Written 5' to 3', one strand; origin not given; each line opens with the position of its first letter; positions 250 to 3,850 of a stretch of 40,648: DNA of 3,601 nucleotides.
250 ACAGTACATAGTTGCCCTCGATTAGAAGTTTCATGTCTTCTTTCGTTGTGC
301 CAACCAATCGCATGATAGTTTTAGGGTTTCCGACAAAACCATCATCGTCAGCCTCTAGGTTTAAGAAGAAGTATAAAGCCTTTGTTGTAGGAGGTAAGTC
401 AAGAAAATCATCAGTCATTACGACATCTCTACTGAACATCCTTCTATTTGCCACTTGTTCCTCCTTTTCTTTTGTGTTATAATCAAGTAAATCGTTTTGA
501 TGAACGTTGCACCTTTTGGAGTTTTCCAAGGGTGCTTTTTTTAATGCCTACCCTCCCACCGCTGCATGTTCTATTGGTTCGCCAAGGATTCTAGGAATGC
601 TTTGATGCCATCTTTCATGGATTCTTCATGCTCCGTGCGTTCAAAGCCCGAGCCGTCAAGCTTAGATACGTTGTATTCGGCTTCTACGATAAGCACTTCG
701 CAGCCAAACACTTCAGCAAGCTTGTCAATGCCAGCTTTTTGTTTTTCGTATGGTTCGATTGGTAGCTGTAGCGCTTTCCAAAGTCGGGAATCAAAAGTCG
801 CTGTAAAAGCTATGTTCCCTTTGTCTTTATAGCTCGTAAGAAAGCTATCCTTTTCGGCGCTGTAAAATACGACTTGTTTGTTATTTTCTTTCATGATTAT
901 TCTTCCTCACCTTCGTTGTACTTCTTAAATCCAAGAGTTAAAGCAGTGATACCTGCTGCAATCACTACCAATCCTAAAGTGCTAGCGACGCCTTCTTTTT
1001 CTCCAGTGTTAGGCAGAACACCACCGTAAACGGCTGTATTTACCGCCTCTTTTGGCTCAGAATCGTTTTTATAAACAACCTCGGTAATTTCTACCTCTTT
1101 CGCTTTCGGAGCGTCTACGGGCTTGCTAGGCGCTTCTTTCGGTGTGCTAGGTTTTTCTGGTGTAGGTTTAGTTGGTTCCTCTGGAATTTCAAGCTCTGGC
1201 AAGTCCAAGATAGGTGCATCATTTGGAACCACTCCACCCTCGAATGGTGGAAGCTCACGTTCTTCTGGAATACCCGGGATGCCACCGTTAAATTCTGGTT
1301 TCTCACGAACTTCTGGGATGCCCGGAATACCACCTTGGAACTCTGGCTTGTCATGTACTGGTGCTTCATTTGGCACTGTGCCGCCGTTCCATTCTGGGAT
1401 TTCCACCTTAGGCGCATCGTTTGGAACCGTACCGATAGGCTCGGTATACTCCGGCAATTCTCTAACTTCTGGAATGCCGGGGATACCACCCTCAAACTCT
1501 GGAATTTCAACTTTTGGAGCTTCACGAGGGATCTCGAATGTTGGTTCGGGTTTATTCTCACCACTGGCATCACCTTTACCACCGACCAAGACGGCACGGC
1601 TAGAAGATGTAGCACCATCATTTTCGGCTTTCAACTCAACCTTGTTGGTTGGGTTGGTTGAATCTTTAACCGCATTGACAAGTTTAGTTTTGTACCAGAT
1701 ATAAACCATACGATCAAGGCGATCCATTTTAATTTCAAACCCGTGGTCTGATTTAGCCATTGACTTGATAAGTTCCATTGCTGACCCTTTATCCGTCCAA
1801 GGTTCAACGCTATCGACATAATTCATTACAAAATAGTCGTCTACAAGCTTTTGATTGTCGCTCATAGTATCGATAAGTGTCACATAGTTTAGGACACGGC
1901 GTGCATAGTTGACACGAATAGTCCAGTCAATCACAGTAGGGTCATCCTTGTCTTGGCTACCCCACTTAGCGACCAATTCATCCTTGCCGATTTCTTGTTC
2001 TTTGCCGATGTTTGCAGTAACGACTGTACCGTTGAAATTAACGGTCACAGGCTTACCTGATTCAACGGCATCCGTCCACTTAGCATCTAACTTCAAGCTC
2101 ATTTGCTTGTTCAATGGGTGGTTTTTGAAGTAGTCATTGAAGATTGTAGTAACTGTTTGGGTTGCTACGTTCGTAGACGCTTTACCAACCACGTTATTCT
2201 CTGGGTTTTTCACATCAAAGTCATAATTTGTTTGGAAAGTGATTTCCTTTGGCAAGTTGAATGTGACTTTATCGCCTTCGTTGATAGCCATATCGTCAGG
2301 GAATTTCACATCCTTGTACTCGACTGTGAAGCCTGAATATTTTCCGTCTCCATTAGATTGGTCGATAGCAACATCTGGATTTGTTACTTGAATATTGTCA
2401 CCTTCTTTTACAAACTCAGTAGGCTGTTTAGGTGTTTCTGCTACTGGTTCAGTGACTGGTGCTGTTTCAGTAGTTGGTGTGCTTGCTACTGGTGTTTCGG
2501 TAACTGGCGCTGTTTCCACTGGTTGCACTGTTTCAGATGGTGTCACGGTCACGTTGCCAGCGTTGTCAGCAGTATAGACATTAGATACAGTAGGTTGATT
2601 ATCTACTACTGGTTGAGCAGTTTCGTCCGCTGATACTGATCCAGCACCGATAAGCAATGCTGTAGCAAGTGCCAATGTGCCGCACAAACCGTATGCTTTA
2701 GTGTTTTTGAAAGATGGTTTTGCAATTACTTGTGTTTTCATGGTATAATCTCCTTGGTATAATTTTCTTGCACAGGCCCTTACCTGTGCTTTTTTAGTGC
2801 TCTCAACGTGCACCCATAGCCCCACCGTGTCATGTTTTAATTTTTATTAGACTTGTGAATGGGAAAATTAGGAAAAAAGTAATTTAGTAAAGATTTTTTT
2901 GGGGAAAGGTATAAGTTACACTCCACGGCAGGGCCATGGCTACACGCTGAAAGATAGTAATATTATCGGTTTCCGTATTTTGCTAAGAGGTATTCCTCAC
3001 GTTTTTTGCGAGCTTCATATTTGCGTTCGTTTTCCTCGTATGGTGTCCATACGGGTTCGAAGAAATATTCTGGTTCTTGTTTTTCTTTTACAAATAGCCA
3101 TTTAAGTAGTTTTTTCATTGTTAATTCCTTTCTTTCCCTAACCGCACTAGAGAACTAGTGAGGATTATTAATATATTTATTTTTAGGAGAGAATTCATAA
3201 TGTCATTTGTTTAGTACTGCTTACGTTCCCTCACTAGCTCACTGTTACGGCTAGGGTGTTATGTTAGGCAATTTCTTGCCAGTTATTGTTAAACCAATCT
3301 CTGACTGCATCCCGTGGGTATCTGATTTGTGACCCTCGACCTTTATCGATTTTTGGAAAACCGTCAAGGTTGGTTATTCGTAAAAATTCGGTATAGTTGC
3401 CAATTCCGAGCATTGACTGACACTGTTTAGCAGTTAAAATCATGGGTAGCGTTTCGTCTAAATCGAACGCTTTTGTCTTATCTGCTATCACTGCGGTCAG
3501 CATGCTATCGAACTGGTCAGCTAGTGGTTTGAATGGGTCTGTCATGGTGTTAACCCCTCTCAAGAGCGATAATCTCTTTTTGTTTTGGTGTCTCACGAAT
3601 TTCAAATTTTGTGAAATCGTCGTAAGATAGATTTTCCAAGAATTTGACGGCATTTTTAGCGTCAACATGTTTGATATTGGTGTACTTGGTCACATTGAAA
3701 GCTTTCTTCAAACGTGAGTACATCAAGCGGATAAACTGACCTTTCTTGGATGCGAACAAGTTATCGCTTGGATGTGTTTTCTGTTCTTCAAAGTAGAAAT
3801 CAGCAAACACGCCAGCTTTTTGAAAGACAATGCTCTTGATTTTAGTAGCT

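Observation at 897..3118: Sortase-anchored MSCRAMM-like adhesin cassette inside the early/replication operon of a phage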

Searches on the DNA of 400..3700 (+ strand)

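Call 5: search_dna_similar(query=window:400-3700:+, collection=phages, mode=near, max_rows=30)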
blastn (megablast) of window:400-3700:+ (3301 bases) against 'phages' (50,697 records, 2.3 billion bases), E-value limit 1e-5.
Records with a match: 94; places in all: 94; records where one place covers at least 80% of the query: 1.
Best place of each record, by identity: 95-99% 5; 80-90% 81; 60-80% 8.
By first word of the organism name: Streptococcus 94.
By host as written in the record: Streptococcus thermophilus 59; Streptococcus thermophilus ST47795 6; Streptococcus thermophilus ST64713 4; Streptococcus thermophilus ST64985 4; Streptococcus salivarius 57.I 2; Streptococcus thermophilus CSK939 2; Streptococcus thermophilus ST64476 2; Streptococcus thermophilus ST64715 2; and 10 more.
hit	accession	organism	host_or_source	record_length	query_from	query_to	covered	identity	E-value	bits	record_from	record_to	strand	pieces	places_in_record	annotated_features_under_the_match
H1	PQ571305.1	Streptococcus phage SA-TP2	Streptococcus salivarius DBO_AE_2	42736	223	3144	81%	76.1%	3e-138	1326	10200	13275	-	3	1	LPXTG cell wall anchor domain-containing protein | HTH DNA binding protein | hypothetical protein (x3)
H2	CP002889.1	Streptococcus phage YMC-2011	Streptococcus salivarius 57.I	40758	141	3144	54%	81.3%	0e+0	1382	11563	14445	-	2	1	lpxtg cell wall surface protein, collagen binding domain protein | hypothetical protein (x2) | phage protein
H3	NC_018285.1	Streptococcus phage YMC-2011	Streptococcus salivarius 57.I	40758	141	3144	54%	81.3%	0e+0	1382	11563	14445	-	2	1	LPXTG cell wall anchor domain-containing protein | hypothetical protein (x2) | HTH DNA binding protein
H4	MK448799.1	Streptococcus phage Javan535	Streptococcus salivarius JF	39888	982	2806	55%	72.6%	5e-136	492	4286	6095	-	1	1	sialidase | hypothetical protein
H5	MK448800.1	Streptococcus phage Javan539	Streptococcus salivarius NCTC_8618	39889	982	2806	55%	72.6%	5e-136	492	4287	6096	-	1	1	sialidase | hypothetical protein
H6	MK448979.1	Streptococcus phage Javan534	Streptococcus salivarius ATCC_7073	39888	982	2806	55%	72.6%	5e-136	492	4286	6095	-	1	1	sialidase | hypothetical protein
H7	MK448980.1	Streptococcus phage Javan536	Streptococcus salivarius JIM8777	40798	1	2861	47%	79.2%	1e-146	1026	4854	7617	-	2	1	hypothetical protein (x4)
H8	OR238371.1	Streptococcus phage SVep1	Streptococcus vestibularis SVE8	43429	2341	2714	11%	73.1%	2e-16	95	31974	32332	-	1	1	hypothetical protein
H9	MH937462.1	Streptococcus phage CHPC663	Streptococcus thermophilus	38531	2865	3146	9%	77.8%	7e-40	172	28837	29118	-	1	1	hypothetical protein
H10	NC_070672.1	Streptococcus phage CHPC663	Streptococcus thermophilus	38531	2865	3146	9%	77.8%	7e-40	172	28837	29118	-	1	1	hypothetical protein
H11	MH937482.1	Streptococcus phage CHPC982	Streptococcus thermophilus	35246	2669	3301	6%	86.0%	1e-32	221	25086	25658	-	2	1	cro-like repressor | antirepressor protein | hypothetical protein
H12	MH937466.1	Streptococcus phage CHPC875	Streptococcus thermophilus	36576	2675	3301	6%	86.6%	3e-33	223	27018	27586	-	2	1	cro-like repressor | antirepressor protein | hypothetical protein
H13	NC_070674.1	Streptococcus phage CHPC875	Streptococcus thermophilus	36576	2675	3301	6%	86.6%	3e-33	223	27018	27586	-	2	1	cro-like repressor | antirepressor protein | hypothetical protein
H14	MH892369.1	Streptococcus phage SW22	Streptococcus thermophilus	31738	1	167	5%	95.2%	4e-67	263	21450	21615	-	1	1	replication protein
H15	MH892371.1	Streptococcus phage SW25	Streptococcus thermophilus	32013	1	167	5%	95.2%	4e-67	263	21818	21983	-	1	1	replication protein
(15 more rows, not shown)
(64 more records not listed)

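Call 7: get_annotated_region(hit=H3, flank=6000)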
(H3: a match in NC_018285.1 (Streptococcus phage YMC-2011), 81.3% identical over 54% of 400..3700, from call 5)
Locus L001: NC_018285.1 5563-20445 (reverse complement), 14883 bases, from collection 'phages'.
description: Streptococcus phage YMC-2011, complete genome.
organism: Streptococcus phage YMC-2011 (NCBI taxid 1051631)
taxonomy: Viruses; Duplodnaviria; Heunggongvirae; Uroviricota; Caudoviricetes; Aliceevansviridae
host: Streptococcus salivarius 57.I; source: -; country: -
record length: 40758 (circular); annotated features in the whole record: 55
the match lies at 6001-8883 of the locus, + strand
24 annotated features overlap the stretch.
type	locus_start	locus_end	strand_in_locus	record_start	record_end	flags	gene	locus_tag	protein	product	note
CDS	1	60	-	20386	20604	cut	-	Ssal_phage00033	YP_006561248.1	hypothetical protein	-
CDS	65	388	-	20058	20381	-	-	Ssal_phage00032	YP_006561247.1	Holliday junction resolvase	-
CDS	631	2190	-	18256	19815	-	-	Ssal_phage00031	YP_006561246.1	DNA primase family protein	-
CDS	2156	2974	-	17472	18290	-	-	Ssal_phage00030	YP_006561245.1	DNA polymerase/primase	-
CDS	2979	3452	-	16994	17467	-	-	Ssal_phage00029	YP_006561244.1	single strand DNA binding protein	-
CDS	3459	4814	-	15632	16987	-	-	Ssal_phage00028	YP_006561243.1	DNA helicase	-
CDS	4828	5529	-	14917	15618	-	-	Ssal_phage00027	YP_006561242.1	Sak4-like ssDNA annealing protein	-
CDS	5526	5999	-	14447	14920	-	-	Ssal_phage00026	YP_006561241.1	Mu Gam-like end protection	-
CDS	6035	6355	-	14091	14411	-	-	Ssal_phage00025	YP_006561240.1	hypothetical protein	-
CDS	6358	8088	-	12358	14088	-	-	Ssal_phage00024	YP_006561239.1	LPXTG cell wall anchor domain-containing protein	-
CDS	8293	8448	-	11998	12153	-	-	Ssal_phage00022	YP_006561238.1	hypothetical protein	-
CDS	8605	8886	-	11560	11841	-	-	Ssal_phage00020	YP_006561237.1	HTH DNA binding protein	-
CDS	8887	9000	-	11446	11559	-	-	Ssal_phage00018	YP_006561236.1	hypothetical protein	-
CDS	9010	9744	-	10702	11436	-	-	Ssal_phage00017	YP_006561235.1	anti-repressor Ant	-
CDS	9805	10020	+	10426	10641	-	-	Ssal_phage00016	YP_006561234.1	hypothetical protein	-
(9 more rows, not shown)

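Call 8: get_annotated_region(hit=H1, flank=6000)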
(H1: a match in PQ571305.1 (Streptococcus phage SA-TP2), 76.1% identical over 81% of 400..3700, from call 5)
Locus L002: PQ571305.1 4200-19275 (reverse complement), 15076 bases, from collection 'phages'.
description: Streptococcus phage SA-TP2, complete genome.
organism: Streptococcus phage SA-TP2 (NCBI taxid 3385256)
taxonomy: Viruses
host: Streptococcus salivarius DBO_AE_2; source: antibiotic induction; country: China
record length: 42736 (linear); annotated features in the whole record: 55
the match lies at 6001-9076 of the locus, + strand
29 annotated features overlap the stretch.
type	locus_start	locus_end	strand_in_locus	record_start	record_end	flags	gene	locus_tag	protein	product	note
CDS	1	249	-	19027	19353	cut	-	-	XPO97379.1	DNA-binding protein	SA-TP2_gp36; SA-TP2_gp36; Annot2=(hmm profile search-phrog [Rank2]) phrog_1994 DNA binding protein;Annot3=(structure ...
CDS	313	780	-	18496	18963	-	-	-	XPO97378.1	hypothetical protein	SA-TP2_gp35; SA-TP2_gp35; Annot2=(structure alignment-afuniprot50) AF-I0T8U7-F1-model_v4 PF07852 family ...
CDS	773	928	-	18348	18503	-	-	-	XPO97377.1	Early protein GP1A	SA-TP2_gp34; SA-TP2_gp34; Annot2=(structure alignment-afuniprot50) AF-A0A4U9Z6R5-F1-model_v4 Phage ...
CDS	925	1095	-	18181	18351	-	-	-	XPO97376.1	host nuclease inhibitor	SA-TP2_gp33; SA-TP2_gp33; Annot2=(hmm profile search-phrog [Rank2]) phrog_803 host nuclease inhibitor;Annot3=(structure ...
CDS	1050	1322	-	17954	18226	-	-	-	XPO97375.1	tail protein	SA-TP2_gp32; SA-TP2_gp32; Annot2=(structure alignment-afuniprot50) AF-A0A448A968-F1-model_v4 Gp89; Streptococcus phage ...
CDS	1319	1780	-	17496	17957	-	-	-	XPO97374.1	RusA-like Holliday junction resolvase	SA-TP2_gp31; SA-TP2_gp31; Annot2=(hmm profile search-phrog [Rank2]) phrog_140 RusA-like Holliday junction ...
CDS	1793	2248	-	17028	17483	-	-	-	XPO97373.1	single-stranded DNA-binding protein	SA-TP2_gp30; SA-TP2_gp30; Annot2=(hmm profile search-phrog [Rank2]) phrog_44 single strand DNA binding ...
CDS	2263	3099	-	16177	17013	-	-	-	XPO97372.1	exonuclease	SA-TP2_gp29; SA-TP2_gp29; Annot2=(hmm profile search-phrog [Rank2]) phrog_1227 exonuclease;Annot3=(structure ...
CDS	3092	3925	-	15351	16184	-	-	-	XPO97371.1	putative recombinase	SA-TP2_gp28; SA-TP2_gp28; Annot2=(hmm profile search-phrog [Rank2]) phrog_148 RecT-like ssDNA annealing ...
CDS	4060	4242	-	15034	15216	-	-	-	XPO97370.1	hypothetical protein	SA-TP2_gp27; SA-TP2_gp27; None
CDS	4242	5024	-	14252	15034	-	-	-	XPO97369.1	DNA replication protein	SA-TP2_gp26; SA-TP2_gp26; Annot2=(hmm profile search-vog [Rank2]) VOG59715 REFSEQ DnaC-like helicase loader;Annot3=(hmm ...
CDS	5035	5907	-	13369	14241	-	-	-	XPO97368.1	replisome organizer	SA-TP2_gp25; SA-TP2_gp25; Annot2=(hmm profile search-vog [Rank2]) VOG59934 REFSEQ replication initiation ...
CDS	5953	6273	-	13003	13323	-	-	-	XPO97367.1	hypothetical protein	SA-TP2_gp24; SA-TP2_gp24; None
CDS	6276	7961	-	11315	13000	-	-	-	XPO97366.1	LPXTG cell wall anchor domain-containing protein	SA-TP2_gp23; SA-TP2_gp23; Annot2=(structure alignment-afuniprot50) AF-A0A6L6LGU4-F1-model_v4 LPXTG cell wall anchor ...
CDS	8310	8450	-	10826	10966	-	-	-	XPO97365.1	hypothetical protein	SA-TP2_gp22; SA-TP2_gp22; None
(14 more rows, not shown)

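Call 25: search_rna_families(source=window, start=400, end=3400, threshold=evalue, max_evalue=10, show_alignments=3)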
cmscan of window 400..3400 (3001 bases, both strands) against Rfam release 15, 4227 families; matches with E-value up to 10: 2.
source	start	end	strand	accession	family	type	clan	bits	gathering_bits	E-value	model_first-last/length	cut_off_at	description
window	2805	2948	-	RF04205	MIR2606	Gene; miRNA;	-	22.2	139.7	4.6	1-165/165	no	MIR2606 microRNA precursor family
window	2736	2825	-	RF01932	bxd_4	Gene; lncRNA;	-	18.8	40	3.2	1-106/106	no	Bithoraxoid conserved region 4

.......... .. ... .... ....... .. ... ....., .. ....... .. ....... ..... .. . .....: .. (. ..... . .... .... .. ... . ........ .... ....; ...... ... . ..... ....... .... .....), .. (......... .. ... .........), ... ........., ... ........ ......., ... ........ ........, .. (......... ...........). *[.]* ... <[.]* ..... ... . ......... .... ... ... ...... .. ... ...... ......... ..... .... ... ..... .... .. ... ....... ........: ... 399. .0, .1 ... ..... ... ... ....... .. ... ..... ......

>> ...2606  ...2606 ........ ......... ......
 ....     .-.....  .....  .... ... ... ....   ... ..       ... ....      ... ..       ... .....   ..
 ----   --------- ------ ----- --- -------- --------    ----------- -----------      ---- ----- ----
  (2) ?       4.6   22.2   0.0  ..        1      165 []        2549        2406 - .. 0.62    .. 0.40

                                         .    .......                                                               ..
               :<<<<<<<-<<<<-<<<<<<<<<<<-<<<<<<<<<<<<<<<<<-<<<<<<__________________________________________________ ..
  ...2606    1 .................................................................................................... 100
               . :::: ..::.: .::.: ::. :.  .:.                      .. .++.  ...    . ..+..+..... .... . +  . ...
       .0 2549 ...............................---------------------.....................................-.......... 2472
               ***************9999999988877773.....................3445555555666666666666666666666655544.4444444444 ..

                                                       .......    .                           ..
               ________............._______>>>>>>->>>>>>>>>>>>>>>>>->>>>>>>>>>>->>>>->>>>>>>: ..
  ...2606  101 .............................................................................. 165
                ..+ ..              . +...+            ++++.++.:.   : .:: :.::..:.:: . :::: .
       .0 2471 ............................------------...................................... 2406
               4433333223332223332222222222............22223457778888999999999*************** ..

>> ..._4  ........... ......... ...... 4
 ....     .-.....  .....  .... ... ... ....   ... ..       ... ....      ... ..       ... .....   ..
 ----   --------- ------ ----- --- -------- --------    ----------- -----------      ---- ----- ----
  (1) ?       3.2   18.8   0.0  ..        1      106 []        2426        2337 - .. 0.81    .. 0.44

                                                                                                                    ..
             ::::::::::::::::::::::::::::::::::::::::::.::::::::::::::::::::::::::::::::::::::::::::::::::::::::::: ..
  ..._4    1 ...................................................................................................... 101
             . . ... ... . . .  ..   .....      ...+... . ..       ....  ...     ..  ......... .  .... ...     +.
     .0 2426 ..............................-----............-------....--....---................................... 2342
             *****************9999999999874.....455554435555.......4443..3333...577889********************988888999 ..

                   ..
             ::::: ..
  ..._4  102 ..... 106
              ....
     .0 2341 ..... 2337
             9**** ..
